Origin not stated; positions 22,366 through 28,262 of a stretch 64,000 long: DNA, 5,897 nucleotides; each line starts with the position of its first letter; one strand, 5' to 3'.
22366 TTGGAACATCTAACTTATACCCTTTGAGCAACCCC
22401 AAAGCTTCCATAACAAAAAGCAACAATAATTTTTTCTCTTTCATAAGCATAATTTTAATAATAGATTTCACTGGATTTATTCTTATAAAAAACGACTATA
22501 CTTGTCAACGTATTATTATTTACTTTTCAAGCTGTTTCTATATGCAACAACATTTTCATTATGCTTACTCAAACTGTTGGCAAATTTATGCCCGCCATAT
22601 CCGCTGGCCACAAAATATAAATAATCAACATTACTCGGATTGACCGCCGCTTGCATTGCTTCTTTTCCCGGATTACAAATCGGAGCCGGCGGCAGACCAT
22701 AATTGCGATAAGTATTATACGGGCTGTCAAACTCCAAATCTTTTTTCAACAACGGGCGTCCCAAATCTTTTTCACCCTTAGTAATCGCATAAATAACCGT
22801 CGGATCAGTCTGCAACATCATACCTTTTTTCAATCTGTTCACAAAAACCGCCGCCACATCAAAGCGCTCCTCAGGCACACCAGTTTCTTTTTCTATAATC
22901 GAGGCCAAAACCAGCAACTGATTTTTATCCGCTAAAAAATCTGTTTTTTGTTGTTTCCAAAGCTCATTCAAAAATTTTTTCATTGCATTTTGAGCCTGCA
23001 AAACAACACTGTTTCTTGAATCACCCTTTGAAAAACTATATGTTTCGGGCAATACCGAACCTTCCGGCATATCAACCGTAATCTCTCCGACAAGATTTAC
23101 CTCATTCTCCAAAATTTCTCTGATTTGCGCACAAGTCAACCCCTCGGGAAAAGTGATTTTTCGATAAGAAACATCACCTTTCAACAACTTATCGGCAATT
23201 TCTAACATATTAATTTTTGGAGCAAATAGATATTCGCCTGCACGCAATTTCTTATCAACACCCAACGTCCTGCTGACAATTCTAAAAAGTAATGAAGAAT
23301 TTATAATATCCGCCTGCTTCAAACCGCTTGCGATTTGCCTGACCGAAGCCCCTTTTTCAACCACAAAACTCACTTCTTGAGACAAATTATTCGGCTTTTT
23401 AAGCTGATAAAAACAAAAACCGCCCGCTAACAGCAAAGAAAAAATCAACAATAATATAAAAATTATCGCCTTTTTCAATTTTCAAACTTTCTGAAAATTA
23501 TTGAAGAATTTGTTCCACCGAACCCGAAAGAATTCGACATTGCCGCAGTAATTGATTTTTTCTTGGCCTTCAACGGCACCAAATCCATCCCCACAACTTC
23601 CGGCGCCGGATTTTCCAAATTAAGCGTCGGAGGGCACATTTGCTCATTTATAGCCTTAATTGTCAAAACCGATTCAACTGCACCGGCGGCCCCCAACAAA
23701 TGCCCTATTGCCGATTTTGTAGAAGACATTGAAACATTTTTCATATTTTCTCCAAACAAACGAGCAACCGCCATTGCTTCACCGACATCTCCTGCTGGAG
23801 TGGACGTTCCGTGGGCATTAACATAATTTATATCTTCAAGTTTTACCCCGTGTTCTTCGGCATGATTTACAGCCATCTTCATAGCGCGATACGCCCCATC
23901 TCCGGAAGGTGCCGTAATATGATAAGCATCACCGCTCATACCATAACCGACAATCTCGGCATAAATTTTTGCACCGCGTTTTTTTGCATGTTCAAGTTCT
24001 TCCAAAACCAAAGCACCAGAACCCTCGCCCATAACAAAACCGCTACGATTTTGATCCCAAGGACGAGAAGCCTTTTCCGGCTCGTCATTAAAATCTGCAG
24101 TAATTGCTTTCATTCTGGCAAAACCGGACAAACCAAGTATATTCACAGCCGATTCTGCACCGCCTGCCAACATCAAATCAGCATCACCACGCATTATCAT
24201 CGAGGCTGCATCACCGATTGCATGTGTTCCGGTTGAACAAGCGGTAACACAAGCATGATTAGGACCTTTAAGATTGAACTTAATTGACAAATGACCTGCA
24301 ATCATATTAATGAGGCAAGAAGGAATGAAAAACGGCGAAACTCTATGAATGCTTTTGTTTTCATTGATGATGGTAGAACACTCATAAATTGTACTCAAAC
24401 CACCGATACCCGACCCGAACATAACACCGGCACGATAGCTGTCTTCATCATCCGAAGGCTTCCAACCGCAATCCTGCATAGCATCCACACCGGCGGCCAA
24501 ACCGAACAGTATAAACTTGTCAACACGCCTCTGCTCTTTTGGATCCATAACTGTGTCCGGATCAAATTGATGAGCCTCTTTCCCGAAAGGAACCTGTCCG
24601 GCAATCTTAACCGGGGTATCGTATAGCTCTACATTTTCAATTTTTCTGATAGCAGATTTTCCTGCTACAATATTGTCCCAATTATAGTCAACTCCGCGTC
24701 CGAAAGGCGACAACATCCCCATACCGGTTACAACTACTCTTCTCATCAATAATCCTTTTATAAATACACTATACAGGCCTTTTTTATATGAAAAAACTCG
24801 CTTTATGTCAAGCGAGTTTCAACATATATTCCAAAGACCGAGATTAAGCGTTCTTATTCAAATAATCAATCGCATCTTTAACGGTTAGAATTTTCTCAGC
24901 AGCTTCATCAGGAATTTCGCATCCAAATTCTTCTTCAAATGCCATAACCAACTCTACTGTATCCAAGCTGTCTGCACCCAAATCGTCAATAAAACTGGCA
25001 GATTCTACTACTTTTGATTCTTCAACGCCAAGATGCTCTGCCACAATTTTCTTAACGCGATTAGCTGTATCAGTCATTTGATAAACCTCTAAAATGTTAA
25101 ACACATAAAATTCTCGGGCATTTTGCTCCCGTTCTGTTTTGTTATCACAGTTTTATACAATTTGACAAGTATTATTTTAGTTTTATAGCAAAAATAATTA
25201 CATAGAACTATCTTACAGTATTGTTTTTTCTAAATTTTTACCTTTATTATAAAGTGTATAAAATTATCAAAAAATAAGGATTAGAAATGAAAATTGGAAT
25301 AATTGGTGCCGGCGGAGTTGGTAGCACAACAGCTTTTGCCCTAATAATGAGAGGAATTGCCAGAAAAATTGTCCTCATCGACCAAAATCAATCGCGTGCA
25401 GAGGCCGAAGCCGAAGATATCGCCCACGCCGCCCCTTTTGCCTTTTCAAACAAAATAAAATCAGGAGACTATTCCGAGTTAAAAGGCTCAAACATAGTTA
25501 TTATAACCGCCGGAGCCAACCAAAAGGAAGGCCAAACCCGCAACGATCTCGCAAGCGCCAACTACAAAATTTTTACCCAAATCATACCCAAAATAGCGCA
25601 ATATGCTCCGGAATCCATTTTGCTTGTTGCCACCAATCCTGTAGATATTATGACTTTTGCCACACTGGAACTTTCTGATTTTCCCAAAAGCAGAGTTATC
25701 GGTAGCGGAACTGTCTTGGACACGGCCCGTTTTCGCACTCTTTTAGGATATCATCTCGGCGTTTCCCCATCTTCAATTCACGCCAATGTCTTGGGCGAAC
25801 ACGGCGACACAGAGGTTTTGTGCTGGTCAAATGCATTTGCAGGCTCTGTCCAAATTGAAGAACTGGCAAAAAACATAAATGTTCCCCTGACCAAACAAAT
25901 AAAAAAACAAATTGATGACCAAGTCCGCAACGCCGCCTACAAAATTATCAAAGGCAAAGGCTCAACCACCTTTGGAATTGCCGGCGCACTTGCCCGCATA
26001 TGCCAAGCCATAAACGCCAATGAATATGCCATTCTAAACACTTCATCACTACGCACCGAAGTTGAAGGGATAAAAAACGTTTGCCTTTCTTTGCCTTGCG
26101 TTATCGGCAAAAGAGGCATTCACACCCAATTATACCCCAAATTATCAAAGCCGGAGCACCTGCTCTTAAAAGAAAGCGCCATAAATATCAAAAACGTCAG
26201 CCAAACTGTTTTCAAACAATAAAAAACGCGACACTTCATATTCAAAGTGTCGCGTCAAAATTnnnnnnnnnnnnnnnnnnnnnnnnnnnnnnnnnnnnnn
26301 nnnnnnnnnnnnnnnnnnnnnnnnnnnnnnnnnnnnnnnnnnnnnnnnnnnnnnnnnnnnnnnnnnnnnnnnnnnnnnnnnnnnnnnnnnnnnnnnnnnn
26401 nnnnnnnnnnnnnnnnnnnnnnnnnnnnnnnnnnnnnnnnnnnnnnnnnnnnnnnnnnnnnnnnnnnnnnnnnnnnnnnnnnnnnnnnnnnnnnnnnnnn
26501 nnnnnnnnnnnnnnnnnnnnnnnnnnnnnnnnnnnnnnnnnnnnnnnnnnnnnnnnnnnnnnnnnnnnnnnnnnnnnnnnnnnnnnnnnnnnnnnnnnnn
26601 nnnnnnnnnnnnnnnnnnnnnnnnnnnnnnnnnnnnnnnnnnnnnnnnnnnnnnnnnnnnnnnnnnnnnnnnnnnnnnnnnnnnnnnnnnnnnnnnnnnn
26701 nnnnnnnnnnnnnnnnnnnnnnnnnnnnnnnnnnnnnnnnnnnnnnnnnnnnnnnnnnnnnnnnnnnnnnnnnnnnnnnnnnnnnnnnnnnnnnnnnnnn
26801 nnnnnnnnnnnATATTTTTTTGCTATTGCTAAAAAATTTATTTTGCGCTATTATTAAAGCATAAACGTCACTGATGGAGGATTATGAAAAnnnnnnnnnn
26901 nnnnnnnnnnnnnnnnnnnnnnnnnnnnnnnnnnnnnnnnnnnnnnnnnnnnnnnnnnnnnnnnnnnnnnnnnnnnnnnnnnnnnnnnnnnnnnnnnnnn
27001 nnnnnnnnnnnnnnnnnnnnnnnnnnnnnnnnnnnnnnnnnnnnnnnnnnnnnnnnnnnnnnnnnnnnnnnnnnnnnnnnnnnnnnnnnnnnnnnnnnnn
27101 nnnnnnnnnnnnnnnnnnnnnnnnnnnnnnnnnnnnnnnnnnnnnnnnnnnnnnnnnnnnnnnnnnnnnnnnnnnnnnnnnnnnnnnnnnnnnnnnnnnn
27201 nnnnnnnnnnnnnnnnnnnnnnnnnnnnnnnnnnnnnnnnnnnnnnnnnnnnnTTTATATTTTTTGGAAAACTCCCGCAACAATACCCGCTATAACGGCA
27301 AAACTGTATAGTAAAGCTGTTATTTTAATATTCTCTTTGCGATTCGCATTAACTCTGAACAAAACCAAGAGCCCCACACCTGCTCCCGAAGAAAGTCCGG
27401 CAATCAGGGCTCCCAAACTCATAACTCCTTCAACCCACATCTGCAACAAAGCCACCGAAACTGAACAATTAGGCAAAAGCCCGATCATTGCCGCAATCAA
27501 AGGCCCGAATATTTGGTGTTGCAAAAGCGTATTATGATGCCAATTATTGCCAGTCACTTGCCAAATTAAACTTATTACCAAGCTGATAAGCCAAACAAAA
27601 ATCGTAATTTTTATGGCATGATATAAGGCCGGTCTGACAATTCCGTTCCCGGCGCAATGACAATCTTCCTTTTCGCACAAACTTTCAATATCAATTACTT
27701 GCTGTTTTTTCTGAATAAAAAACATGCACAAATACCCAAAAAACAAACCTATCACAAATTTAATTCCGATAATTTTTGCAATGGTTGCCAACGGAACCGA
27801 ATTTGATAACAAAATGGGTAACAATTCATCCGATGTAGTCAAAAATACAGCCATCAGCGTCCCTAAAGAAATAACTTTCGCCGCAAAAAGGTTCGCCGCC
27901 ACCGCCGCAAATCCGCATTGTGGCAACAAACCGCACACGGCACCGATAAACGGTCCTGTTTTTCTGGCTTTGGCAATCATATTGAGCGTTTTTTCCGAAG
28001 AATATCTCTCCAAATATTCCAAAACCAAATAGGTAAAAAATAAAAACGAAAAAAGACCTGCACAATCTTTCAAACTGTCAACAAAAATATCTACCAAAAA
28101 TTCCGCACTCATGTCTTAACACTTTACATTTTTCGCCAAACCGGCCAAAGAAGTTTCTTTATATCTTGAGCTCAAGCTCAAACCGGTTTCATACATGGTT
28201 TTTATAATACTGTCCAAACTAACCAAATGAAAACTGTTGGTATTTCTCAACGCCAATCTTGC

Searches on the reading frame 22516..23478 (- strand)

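Call 39: search_protein_families(library=pfam, proteins=[window:22516-23478:-], max_evalue=0.01)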
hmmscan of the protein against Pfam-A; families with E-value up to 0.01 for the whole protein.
window:22516-23478:- (320 aa): 1 family
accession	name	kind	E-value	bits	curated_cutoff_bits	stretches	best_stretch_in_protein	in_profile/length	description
PF02618.21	YceG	-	2.8e-83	280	32.4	1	38-310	1-273/275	YceG-like family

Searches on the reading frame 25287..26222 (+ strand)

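Call 42: search_protein_families(library=pfam, proteins=[window:25287-26222:+], max_evalue=0.00001)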
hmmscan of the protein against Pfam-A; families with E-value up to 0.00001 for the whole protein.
window:25287-26222:+ (311 aa): 2 families
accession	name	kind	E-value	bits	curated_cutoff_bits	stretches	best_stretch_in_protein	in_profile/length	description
PF00056.29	Ldh_1_N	-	3.3e-43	147.6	27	1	1-139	1-141/141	lactate/malate dehydrogenase, NAD binding domain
PF02866.23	Ldh_1_C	-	1.4e-30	107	22.6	1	142-309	1-171/174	lactate/malate dehydrogenase, alpha/beta C-terminal domain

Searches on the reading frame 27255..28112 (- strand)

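Call 39: search_protein_families(library=pfam, proteins=[window:27255-28112:-], max_evalue=0.01)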
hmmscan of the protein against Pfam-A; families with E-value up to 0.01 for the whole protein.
window:27255-28112:- (285 aa): 1 family
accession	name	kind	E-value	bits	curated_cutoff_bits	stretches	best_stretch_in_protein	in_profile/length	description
PF11449.14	ArsP_2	-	8.1e-21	75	32.5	2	8-184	4-177/359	Putative, 10TM heavy-metal exporter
